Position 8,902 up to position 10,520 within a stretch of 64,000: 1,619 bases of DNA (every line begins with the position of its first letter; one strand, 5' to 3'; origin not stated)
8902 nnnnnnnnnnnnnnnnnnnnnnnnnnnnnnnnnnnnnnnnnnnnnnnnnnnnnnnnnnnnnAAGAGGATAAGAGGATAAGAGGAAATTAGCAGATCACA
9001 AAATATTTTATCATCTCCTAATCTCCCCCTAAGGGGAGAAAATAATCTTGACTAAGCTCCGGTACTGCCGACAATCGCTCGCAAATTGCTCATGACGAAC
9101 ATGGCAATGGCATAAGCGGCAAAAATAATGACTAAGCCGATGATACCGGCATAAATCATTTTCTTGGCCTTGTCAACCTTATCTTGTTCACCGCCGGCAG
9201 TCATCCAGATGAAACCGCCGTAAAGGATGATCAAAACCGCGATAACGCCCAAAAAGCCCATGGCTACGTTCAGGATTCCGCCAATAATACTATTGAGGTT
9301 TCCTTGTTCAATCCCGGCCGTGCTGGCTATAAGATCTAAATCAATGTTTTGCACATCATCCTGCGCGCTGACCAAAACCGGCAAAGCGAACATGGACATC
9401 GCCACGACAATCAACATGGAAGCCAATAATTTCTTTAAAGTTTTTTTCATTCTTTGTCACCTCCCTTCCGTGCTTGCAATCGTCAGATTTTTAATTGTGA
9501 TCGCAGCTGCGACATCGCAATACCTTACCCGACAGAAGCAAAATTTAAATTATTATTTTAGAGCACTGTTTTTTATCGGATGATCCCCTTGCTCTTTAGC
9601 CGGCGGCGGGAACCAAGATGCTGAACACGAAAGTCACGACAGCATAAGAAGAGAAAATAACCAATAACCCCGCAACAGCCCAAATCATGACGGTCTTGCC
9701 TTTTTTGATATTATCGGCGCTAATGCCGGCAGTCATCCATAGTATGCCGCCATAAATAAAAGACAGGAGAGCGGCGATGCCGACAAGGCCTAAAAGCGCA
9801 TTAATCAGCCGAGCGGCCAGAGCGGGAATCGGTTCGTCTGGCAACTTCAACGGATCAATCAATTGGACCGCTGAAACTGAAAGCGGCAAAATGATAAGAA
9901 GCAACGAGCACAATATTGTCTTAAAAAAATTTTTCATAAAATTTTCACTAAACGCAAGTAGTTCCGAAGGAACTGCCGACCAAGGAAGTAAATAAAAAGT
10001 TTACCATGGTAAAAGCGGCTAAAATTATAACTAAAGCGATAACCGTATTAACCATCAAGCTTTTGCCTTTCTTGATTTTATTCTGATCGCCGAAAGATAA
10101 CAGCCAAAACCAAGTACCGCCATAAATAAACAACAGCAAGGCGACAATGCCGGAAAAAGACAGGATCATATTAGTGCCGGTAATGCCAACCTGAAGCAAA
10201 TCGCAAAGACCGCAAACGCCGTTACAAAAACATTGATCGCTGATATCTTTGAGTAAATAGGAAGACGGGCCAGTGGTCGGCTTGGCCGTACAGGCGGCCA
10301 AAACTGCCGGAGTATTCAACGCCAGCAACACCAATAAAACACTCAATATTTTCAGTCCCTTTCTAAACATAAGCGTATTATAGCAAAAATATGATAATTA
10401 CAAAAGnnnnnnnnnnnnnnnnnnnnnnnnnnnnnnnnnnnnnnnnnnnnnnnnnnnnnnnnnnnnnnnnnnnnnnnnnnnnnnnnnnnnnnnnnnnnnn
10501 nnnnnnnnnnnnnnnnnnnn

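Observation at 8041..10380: Five tandem, independently terminated paralogs of a VirB2/TrbC-like pilin-type small membrane protein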

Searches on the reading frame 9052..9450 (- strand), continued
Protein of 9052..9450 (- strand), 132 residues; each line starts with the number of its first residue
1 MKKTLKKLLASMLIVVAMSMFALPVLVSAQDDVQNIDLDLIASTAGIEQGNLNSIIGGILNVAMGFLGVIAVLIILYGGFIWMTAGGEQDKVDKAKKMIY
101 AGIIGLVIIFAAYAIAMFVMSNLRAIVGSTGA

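Call 57: search_solved_structures(query=A3, max_evalue=10)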
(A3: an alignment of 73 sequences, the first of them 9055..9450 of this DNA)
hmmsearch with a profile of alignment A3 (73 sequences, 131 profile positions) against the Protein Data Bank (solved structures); distinct sequences matched with E-value up to 10: 6.
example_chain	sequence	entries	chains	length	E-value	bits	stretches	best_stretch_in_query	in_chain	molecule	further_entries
7f1s_R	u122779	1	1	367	0.014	18.6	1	9-116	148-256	C-C chemokine receptor type 5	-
6meo_B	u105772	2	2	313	0.015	18.4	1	9-116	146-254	C-C chemokine receptor type 5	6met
7o7f_C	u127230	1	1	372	0.03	17.5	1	9-116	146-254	C-C chemokine receptor type 5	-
7f1q_R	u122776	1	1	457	0.035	17.3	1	9-116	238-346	C-C motif chemokine 3,C-C chemokine receptor type 5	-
7f1r_R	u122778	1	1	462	0.098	15.8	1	9-116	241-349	C-C motif chemokine 5,C-C chemokine receptor type 5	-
8cue_1A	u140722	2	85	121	4.3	10.5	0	16-86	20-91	Protein virB2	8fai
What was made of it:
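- Tried and rejected: The profile search of the PDB gave nothing significant (call 57).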

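Call 66: search_protein_families(library=ncbifam, proteins=[window:9052-9450:-], max_evalue=0.01)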
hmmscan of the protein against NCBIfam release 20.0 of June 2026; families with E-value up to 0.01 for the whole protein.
window:9052-9450:- (132 aa): 1 family
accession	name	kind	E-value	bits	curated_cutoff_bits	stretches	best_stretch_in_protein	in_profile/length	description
NF045849.1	ICE_MMCAP2_0565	equivalog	1.2e-09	37.7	40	1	51-122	8-79/80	Mbov_0395 family pilin-like conjugal transfer protein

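Call 76: search_protein_representatives(alignment_id=A3)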
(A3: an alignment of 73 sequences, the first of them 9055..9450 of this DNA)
Query: 73 sequences, 131 profile positions. Proteins with E-value up to 0.001 (for the whole library): 76984; up to 1e-10: 26455; up to 1e-30: 368. The best 150 are listed.
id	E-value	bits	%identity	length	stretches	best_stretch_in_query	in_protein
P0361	1.0e-59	216.3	-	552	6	8-121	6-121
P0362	1.3e-56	206.3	-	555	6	1-117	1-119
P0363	6.2e-56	204.1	-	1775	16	50-120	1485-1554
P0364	1.2e-55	203.2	-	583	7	48-119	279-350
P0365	1.9e-55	202.6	-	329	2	41-129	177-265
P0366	5.5e-55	201.0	-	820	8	56-120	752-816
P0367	1.0e-53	196.9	-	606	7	66-110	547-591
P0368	3.5e-53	195.2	-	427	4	51-121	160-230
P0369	2.9e-51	189.0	-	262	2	12-129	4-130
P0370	3.6e-51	188.7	-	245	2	12-128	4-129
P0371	1.7e-50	186.6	-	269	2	41-127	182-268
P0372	3.4e-48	179.1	-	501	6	47-120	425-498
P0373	5.9e-48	178.3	-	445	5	49-127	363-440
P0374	2.6e-47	176.2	-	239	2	41-126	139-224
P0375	3.6e-47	175.8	-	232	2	41-125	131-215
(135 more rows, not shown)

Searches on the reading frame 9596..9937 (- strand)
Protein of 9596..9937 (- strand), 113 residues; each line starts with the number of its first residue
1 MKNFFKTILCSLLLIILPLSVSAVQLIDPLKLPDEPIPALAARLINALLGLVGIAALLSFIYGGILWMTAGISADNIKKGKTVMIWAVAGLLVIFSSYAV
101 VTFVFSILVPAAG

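Call 3: search_protein_families(library=pfam, proteins=[window:9599-9937:-], max_evalue=1)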
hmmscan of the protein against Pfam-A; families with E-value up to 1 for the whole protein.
seq(113 aa): 2 families
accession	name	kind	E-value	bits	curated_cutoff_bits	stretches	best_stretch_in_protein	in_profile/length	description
PF18895.5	T4SS_pilin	-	6.6e-08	33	26.6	1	35-104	3-71/71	Type IV secretion system pilin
PF06736.16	TMEM175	-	0.0061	17.5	25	1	30-96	21-85/88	Endosomal/lysosomal potassium channel TMEM175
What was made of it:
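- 9596..9937 (-): c4, pilin position 2 ('type B', the shortest subunit), 113 aa. It starts 10 nt after the c5 stop. PF18895 33.0 bits (call 3).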

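Call 66: search_protein_families(library=ncbifam, proteins=[window:9596-9937:-], max_evalue=0.01)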
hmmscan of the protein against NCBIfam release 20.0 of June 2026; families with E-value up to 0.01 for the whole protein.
window:9596-9937:- (113 aa): 1 family
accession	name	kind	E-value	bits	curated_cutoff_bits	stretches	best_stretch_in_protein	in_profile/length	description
NF045849.1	ICE_MMCAP2_0565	equivalog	0.00053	19.6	40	1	44-107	16-79/80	Mbov_0395 family pilin-like conjugal transfer protein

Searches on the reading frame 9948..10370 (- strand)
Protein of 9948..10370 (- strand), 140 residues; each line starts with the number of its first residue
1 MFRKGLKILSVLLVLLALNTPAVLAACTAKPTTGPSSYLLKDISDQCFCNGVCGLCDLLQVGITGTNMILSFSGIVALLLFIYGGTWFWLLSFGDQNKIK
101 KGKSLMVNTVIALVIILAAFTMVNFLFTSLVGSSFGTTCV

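Call 3: search_protein_families(library=pfam, proteins=[window:9951-10370:-], max_evalue=1)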
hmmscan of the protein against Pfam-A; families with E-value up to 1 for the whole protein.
seq(140 aa): 1 family
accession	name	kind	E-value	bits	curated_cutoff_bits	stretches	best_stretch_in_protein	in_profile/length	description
PF18895.5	T4SS_pilin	-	7.1e-07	29.7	26.6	1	69-126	16-71/71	Type IV secretion system pilin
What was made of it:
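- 9948..10370 (-): c5, pilin position 1 ('type A', the decorated subunit), 140 aa. It has 6 Cys and a lipobox-like LAAC at the signal-peptide end. PF18895 29.7 bits (call 3).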

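Call 66: search_protein_families(library=ncbifam, proteins=[window:9948-10370:-], max_evalue=0.01)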
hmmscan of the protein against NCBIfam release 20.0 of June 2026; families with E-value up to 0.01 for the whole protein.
window:9948-10370:- (140 aa): 1 family
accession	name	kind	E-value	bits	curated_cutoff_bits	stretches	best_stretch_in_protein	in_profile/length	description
NF045849.1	ICE_MMCAP2_0565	equivalog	6.9e-06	25.7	40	1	67-127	15-77/80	Mbov_0395 family pilin-like conjugal transfer protein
